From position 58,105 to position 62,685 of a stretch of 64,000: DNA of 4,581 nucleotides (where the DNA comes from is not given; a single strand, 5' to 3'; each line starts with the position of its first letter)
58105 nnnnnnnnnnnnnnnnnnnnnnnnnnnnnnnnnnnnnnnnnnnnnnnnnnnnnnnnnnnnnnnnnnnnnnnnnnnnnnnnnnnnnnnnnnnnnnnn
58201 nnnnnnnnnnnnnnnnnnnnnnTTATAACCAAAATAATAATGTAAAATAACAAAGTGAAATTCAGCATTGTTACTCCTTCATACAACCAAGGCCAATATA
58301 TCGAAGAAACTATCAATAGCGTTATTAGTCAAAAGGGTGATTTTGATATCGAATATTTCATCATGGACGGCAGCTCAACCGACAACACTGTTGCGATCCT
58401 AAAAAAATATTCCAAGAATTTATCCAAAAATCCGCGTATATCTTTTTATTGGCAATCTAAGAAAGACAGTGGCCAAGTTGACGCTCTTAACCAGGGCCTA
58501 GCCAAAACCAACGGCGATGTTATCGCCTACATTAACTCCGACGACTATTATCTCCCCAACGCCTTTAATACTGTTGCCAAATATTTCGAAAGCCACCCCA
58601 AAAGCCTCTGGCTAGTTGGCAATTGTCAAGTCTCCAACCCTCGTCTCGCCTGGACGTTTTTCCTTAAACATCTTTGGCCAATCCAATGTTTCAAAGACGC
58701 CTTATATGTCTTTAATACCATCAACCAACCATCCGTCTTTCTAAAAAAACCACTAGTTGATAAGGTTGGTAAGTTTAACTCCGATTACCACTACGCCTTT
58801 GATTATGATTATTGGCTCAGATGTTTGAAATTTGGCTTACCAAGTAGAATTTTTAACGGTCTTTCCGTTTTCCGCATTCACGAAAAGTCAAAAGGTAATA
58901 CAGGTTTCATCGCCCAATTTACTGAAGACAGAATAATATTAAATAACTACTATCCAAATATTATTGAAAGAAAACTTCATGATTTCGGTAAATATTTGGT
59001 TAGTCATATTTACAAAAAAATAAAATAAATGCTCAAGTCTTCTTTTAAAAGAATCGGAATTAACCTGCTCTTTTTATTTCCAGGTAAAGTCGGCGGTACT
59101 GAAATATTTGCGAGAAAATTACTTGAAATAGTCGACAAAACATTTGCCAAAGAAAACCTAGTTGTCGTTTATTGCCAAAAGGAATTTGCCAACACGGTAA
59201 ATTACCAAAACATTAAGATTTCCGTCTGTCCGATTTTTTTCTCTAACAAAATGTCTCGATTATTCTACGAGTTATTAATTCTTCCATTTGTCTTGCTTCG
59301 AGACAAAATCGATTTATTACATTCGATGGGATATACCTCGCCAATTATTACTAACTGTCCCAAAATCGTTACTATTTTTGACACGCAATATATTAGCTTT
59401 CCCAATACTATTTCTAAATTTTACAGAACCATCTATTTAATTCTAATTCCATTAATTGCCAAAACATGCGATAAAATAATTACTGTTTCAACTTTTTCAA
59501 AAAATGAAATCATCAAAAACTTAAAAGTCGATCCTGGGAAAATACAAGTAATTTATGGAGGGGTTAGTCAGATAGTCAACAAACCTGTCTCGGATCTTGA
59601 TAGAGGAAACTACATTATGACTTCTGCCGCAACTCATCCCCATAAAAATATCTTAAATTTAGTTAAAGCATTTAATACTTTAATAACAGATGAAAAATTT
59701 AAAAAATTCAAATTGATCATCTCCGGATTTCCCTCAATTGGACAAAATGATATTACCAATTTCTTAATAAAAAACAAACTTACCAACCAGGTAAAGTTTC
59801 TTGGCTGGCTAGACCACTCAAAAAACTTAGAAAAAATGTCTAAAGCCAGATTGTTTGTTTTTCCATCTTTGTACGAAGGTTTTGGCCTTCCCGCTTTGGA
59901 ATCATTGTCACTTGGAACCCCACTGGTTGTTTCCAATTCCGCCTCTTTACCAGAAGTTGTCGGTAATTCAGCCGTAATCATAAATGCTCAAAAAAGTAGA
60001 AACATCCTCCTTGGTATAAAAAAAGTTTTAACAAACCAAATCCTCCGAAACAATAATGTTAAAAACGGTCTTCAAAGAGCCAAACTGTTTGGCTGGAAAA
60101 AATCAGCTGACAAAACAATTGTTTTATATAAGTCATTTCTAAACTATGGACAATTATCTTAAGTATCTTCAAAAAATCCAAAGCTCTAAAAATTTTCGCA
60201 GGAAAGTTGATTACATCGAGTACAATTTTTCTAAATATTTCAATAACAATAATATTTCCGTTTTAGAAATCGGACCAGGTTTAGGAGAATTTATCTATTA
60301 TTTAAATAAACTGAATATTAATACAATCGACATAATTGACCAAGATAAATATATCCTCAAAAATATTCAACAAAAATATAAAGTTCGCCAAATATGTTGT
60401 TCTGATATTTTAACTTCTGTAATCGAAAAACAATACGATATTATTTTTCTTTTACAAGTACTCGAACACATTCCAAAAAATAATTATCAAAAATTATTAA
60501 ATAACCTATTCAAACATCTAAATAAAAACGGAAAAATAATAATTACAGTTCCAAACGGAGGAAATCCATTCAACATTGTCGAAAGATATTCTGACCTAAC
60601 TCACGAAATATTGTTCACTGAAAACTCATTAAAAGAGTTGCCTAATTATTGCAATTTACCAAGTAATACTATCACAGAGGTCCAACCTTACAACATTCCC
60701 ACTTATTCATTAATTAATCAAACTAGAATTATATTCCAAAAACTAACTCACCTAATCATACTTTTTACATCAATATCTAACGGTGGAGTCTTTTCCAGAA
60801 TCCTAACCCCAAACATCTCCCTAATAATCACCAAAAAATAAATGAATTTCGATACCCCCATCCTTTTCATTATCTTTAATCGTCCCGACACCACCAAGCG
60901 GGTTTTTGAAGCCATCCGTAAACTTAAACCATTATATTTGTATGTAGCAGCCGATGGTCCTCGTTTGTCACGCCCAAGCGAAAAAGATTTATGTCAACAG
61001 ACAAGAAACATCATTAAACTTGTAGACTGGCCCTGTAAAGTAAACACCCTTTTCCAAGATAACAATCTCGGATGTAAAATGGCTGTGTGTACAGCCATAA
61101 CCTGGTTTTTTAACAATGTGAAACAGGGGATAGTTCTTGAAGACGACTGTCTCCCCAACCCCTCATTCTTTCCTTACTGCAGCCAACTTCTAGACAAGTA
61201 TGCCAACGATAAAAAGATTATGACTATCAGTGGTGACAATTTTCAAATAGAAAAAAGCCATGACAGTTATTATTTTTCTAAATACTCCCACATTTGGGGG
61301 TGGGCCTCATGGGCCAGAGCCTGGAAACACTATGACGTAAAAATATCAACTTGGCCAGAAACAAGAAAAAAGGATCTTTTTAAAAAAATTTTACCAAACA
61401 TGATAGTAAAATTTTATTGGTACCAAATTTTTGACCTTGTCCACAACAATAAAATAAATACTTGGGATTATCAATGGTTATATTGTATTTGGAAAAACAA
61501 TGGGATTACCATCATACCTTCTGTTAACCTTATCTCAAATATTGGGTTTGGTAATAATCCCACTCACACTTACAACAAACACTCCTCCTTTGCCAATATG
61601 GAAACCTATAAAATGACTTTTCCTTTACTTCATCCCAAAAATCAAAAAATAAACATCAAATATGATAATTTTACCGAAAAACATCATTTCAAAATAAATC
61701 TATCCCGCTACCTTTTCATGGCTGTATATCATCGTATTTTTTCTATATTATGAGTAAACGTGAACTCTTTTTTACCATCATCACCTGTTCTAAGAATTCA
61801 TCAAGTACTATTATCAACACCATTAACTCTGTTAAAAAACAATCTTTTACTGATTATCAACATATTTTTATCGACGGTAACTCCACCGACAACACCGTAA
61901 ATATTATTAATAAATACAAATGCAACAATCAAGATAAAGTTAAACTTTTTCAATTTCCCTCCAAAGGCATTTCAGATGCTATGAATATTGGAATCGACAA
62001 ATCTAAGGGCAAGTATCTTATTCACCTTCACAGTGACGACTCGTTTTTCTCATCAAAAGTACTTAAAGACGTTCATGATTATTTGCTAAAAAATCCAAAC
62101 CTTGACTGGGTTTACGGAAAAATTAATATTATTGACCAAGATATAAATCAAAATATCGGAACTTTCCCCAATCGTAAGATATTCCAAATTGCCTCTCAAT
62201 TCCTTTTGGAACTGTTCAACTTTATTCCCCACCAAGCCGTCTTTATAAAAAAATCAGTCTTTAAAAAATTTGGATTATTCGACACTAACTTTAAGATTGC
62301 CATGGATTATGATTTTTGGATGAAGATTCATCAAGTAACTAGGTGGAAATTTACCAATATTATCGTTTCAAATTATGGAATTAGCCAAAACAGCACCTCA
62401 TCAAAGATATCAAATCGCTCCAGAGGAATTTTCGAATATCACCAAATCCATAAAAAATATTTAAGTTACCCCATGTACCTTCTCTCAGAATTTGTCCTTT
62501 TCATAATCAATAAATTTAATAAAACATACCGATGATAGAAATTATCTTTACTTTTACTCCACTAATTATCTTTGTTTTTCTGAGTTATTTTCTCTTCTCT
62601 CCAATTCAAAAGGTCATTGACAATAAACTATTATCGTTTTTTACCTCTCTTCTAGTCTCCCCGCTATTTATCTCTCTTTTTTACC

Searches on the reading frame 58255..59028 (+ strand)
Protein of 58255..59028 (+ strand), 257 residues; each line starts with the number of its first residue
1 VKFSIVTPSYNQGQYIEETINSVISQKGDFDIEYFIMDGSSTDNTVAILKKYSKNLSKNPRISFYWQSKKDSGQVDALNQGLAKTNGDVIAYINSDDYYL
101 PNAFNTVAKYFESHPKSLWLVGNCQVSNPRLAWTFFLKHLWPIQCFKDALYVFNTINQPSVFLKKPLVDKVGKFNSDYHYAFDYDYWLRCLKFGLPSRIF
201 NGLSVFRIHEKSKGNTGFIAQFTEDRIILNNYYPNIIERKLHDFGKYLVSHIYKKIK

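Call 62: search_protein_families(library=pfam, proteins=[window:58255-59028:+], max_evalue=0.001)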
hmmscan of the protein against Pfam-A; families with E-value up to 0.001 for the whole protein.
window:58255-59028:+ (257 aa): 3 families
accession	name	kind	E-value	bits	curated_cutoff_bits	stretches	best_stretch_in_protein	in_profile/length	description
PF00535.33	Glycos_transf_2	-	8.6e-29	101.1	23.3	1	4-120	1-112/168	Glycosyl transferase family 2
PF10111.15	Glyco_tranf_2_2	-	7.9e-09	35.8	27.3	1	7-111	4-106/276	Glycosyltransferase like family 2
PF13641.12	Glyco_tranf_2_3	-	1.1e-08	35.8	27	1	3-197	3-201/230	Glycosyltransferase like family 2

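Call 63: search_protein_families(library=ncbifam, proteins=[window:58255-59028:+], max_evalue=1e-12)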
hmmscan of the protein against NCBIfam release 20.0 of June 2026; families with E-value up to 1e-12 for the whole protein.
window:58255-59028:+ (257 aa): 2 families
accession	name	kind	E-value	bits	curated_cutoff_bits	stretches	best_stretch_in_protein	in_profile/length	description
NF047683.1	TeichurnBiosyTuaG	equivalog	1e-16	61.3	400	1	3-123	8-123/252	teichuronic acid biosynthesis protein TuaG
NF007482.0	PRK10073.1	equivalog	6.5e-13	48.4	423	1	2-107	7-106/334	glycosyltransferase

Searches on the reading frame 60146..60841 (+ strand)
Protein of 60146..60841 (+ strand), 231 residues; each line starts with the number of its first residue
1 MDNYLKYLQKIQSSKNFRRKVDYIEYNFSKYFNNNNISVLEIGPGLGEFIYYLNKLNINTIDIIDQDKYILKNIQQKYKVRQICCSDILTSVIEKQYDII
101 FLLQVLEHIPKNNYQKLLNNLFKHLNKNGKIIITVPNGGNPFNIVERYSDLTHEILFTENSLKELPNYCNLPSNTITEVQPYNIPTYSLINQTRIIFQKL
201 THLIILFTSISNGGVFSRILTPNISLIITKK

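Call 62: search_protein_families(library=pfam, proteins=[window:60146-60841:+], max_evalue=0.001)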
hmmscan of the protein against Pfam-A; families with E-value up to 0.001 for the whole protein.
window:60146-60841:+ (231 aa): 7 families
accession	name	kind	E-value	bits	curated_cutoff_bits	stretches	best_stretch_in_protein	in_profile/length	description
PF13489.12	Methyltransf_23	-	3.2e-13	50.2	27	1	18-138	7-121/164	Methyltransferase domain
PF08241.18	Methyltransf_11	-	1.3e-09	39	21.2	1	40-133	1-95/95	Methyltransferase domain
PF08242.18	Methyltransf_12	-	4.9e-09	37.2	30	1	40-131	1-98/98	Methyltransferase domain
PF13649.12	Methyltransf_25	-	5.3e-08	33.9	27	1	39-129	1-97/97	Methyltransferase domain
PF05891.18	Methyltransf_PK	-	1.1e-05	25.5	27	1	11-171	35-194/218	AdoMet dependent proline di-methyltransferase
PF13847.12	Methyltransf_31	-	1.2e-05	25.5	27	1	34-152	2-114/145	Methyltransferase domain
PF02353.26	CMAS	-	0.00051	19.9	27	1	37-133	64-164/273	Mycolic acid cyclopropane synthetase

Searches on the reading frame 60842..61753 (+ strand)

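Call 62: search_protein_families(library=pfam, proteins=[window:60842-61753:+], max_evalue=0.001)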
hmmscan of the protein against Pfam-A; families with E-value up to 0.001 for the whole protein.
window:60842-61753:+ (303 aa): 0 families

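Call 66: search_protein_families(library=pfam, proteins=[window:60842-61753:+], max_evalue=1)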
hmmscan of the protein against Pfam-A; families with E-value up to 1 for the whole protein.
window:60842-61753:+ (303 aa): 1 family
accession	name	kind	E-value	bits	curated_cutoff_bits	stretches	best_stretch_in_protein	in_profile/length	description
PF12313.13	NPR1_like_C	-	0.11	12.5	25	1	109-132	138-161/205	NPR1/NIM1 like defence protein C terminal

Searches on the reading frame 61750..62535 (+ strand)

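Call 62: search_protein_families(library=pfam, proteins=[window:61750-62535:+], max_evalue=0.001)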
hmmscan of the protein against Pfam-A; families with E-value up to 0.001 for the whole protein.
window:61750-62535:+ (261 aa): 1 family
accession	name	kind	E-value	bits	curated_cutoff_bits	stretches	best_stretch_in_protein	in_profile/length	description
PF00535.33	Glycos_transf_2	-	4.3e-22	79.3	23.3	1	9-169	1-163/168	Glycosyl transferase family 2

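Call 63: search_protein_families(library=ncbifam, proteins=[window:61750-62535:+], max_evalue=1e-12)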
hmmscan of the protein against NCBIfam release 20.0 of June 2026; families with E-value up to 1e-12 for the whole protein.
window:61750-62535:+ (261 aa): 3 families
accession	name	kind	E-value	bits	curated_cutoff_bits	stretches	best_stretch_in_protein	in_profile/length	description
NF047683.1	TeichurnBiosyTuaG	equivalog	1.2e-19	71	400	1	2-249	2-244/252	teichuronic acid biosynthesis protein TuaG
TIGR04283.1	glyco_like_mftF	equivalog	3.1e-17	62.9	182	1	9-204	2-180/221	TIGR04283 family arsenosugar biosynthesis glycosyltransferase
TIGR04009.1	wcaE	equivalog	2.3e-13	50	369.2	1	7-220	2-206/248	colanic acid biosynthesis glycosyltransferase WcaE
